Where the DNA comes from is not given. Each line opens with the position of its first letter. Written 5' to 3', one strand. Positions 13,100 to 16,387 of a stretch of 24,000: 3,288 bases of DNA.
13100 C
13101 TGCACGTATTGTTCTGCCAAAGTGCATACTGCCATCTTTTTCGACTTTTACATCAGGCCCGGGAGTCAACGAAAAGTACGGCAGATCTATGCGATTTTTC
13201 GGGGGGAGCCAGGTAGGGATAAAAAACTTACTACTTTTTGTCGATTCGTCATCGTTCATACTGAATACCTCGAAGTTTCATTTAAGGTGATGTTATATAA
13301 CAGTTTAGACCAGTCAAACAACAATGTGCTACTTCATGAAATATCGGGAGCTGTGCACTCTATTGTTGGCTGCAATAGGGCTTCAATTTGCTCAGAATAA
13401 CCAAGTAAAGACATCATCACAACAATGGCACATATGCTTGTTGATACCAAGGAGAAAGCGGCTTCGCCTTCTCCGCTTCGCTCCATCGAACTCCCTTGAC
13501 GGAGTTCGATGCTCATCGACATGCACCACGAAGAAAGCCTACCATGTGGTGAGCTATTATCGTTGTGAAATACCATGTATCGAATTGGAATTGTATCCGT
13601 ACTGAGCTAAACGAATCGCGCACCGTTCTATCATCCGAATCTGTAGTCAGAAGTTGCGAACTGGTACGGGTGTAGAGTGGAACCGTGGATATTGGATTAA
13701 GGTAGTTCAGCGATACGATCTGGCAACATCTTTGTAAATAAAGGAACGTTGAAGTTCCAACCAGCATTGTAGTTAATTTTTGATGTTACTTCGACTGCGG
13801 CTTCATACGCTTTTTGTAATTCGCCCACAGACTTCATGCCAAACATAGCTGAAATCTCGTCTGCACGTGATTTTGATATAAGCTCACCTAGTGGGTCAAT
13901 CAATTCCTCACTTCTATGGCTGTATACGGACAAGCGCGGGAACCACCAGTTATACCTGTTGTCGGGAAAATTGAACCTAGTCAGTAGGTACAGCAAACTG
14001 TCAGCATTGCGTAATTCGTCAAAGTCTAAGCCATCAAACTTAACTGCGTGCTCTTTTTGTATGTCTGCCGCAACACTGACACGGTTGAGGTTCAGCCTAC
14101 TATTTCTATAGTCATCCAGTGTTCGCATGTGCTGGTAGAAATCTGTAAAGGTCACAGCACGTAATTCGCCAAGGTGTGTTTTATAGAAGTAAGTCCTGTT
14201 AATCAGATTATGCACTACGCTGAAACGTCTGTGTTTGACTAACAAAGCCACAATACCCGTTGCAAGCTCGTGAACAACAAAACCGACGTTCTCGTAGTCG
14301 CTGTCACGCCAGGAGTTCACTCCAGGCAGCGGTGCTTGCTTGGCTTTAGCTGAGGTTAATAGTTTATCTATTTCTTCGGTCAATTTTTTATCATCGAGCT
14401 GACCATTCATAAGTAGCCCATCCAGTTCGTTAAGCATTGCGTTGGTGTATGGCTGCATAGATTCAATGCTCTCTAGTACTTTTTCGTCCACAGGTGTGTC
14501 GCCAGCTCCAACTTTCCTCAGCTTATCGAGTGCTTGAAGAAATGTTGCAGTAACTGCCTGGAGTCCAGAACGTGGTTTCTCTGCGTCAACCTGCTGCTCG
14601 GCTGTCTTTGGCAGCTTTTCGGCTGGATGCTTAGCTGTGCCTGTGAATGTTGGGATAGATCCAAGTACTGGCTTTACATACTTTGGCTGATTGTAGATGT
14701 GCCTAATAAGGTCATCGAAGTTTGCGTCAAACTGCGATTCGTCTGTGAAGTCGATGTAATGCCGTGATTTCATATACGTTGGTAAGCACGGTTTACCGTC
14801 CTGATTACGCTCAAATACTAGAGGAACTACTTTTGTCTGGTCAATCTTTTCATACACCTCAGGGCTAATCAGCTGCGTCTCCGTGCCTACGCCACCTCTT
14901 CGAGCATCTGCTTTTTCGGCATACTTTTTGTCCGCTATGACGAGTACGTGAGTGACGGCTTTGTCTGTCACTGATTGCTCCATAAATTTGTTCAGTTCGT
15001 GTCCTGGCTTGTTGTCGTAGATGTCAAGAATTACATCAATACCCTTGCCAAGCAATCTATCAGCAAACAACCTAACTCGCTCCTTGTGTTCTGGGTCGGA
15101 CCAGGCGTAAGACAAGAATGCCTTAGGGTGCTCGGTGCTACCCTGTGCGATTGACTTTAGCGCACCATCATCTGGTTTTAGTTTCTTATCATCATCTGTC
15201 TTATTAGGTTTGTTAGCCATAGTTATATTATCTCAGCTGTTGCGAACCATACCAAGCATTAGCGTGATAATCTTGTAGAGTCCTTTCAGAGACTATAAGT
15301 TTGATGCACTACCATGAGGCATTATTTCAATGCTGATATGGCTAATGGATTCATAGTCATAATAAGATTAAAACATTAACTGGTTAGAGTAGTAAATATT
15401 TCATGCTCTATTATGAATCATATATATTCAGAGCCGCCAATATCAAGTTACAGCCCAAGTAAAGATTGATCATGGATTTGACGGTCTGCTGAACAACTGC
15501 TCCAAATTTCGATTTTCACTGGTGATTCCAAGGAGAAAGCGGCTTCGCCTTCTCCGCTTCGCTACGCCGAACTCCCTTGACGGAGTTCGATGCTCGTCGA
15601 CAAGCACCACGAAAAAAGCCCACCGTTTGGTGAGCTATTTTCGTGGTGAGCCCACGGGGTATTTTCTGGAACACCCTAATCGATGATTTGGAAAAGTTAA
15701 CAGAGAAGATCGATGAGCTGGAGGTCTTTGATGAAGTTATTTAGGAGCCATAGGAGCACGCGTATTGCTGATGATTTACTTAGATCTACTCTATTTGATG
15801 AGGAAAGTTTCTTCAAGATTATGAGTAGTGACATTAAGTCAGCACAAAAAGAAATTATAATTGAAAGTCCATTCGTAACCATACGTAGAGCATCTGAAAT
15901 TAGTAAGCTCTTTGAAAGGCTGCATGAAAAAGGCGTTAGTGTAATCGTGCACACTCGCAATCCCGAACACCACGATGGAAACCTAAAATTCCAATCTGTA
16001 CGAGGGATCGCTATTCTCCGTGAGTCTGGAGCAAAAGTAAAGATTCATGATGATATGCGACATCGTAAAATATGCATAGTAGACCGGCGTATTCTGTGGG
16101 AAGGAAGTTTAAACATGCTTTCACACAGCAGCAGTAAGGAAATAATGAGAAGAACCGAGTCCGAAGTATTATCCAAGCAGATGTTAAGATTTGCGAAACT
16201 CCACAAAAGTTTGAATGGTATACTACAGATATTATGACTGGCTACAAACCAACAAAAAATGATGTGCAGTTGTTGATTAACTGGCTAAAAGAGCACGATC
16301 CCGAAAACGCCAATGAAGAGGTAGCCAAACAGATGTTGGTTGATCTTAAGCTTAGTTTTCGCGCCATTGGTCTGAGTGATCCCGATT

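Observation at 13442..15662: Two ~130-bp structured direct repeats bracket the SEFIR/TIR gene (2,081-bp period)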

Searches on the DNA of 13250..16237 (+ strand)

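Call 8: search_dna_similar(query=window:13380-15720:+, collection=phages, mode=near)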
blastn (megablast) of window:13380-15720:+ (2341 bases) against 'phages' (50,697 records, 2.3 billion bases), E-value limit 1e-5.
No match.

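Call 10: search_dna_similar(query=window:15500-15670:+, collection=plasmids, mode=distant, max_evalue=0.01, max_rows=40)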
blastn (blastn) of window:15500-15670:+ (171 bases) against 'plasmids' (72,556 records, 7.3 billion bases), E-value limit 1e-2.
No match.

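Call 24: search_rna_families(source=window, start=13250, end=15750, threshold=evalue, max_evalue=10)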
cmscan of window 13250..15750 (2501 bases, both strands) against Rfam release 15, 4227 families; matches with E-value up to 10: 6.
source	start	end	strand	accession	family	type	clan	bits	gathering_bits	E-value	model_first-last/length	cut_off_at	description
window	13363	13425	-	RF00325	SNORD53_SNORD92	Gene; snRNA; snoRNA; CD-box;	CL00063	19.2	46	1.6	1-78/78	no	Small nucleolar RNA SNORD53/SNORD92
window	13363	13425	-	RF00273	SNORD59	Gene; snRNA; snoRNA; CD-box;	CL00065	19.1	45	1.8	1-73/73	no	Small nucleolar RNA SNORD59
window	13365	13424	-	RF01283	snoU30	Gene; snRNA; snoRNA; CD-box;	CL00052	18.2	45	6.3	1-86/86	no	Small nucleolar RNA U30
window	15656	15710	+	RF00026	U6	Gene; snRNA; splicing;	CL00009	14.5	44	3.4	1-49/105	no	U6 spliceosomal RNA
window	13360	13392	+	RF03031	ssnA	Cis-reg;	-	14.4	37.3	4.2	1-48/48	no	ssnA RNA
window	15185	15234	-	RF01905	HOTAIR_2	Gene; lncRNA;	-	13.8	60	4.3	1-69/69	no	HOTAIR conserved region 2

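Call 41: build_rna_model(alignment_id=A2, structure=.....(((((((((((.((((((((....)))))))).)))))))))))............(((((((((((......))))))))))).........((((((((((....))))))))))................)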
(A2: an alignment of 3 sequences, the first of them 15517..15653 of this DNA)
Model R1 built from alignment A2 (3 sequences, 138 columns); structure: as given.
model positions 137; base pairs 40; branch points 2; effective number of sequences 0.83; information 0.589 bits per position. Calibrated on 0.2 Mb of random sequence (short: E-values are rough).
structure used (alignment columns):
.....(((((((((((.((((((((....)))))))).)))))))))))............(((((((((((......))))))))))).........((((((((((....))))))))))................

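Call 43: search_with_rna_model(model_id=R1, sources=[window, L035, L036, L037, L038, L039, L040, L041, L042, L043, L002], max_evalue=10)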
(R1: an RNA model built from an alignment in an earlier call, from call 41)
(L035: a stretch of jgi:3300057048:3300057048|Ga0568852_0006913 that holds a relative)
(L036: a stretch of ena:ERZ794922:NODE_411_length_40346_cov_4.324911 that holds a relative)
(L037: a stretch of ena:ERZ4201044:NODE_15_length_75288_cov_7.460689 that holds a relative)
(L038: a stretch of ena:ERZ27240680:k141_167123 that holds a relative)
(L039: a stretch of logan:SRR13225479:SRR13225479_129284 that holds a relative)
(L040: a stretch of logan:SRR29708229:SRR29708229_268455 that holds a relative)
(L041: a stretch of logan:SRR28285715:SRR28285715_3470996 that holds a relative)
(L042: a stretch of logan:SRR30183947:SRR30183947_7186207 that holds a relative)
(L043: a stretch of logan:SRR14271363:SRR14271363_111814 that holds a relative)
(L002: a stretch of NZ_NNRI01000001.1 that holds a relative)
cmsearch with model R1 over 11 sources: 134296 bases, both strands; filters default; matches with E-value up to 10: 10.
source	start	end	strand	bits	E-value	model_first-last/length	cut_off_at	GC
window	13436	13572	-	166.3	2.1e-47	1-137/137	no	0.5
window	15517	15653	-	162.3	3.3e-46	1-137/137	no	0.56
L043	1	90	-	98.4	3.3e-27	1-90/137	3'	0.56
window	15605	15648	+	33.2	8.1e-08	6-49/137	no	0.5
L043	42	85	+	33.2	8.1e-08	6-49/137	no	0.5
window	13519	13604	+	24.5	3.1e-05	1-137/137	no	0.42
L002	6561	6580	-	17.1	0.0051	66-85/137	no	0.55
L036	11623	11666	+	17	0.0054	7-48/137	no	0.43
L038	11623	11666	+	17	0.0054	7-48/137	no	0.43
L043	2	29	+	6.6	6.9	62-89/137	no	0.61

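Call 50: search_with_rna_model(model_id=R1, sources=[L045, L046, L047, L048, L049, L044], max_evalue=10)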
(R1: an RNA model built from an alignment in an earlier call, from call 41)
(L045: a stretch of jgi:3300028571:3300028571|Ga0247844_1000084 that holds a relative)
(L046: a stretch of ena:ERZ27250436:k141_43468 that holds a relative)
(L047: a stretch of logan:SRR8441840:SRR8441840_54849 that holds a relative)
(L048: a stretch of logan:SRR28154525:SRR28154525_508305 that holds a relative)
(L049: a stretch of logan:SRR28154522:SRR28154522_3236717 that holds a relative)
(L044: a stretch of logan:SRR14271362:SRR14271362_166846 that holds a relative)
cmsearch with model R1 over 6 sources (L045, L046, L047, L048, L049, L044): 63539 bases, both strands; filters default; matches with E-value up to 10: 3.
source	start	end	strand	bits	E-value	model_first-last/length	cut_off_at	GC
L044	1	90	-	98.4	1.6e-27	1-90/137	3'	0.56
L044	42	85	+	33.2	3.8e-08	6-49/137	no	0.5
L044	2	29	+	6.6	3.3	62-89/137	no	0.61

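Call 62: search_rna_families(sources=[L045, L052, L050, L035], threshold=gathering)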
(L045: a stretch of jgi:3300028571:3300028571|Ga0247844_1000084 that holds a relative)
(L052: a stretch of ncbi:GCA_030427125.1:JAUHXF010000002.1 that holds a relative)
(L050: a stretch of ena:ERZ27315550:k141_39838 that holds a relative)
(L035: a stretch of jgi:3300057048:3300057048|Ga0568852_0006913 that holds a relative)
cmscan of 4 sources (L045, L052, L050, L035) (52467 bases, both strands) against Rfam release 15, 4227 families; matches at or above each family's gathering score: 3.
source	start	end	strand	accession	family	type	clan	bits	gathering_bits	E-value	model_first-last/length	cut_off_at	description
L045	6937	7019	-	RF00005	tRNA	Gene; tRNA;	CL00001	61.2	29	6.6e-11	1-71/71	no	tRNA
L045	1548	1621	+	RF00005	tRNA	Gene; tRNA;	CL00001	60.1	29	1.4e-10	1-71/71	no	tRNA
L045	7043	7113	-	RF00005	tRNA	Gene; tRNA;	CL00001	41.3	29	2.1e-05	1-71/71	no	tRNA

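Call 64: search_with_rna_model(model_id=R1, source=window, filters=off, max_evalue=10)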
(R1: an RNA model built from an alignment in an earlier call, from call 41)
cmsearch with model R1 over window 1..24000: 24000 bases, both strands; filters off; matches with E-value up to 10: 18.
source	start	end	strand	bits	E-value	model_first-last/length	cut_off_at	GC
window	13436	13572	-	166.3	3.9e-48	1-137/137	no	0.5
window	15517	15653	-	162.2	6.1e-47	1-137/137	no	0.56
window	15600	15670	+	33.3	1.4e-08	1-137/137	no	0.51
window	13519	13604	+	24.6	5.3e-06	1-137/137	no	0.42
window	13484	13511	+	17.7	0.00058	62-89/137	no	0.54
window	15565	15592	+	11.4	0.046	62-89/137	no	0.61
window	20888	20986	-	10.2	0.1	1-137/137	no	0.36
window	13451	13474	+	9.8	0.13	99-122/137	no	0.62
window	15532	15555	+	9.8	0.13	99-122/137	no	0.62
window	8659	8777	-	8.2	0.41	1-137/137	no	0.36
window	6102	6171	-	7.9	0.5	1-137/137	no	0.43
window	8693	8806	+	7.1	0.83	1-137/137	no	0.33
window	20376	20465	-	6.5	1.3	1-137/137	no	0.46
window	2081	2192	+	5.6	2.3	1-137/137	no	0.6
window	16480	16495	+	5.5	2.6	68-83/137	no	0.25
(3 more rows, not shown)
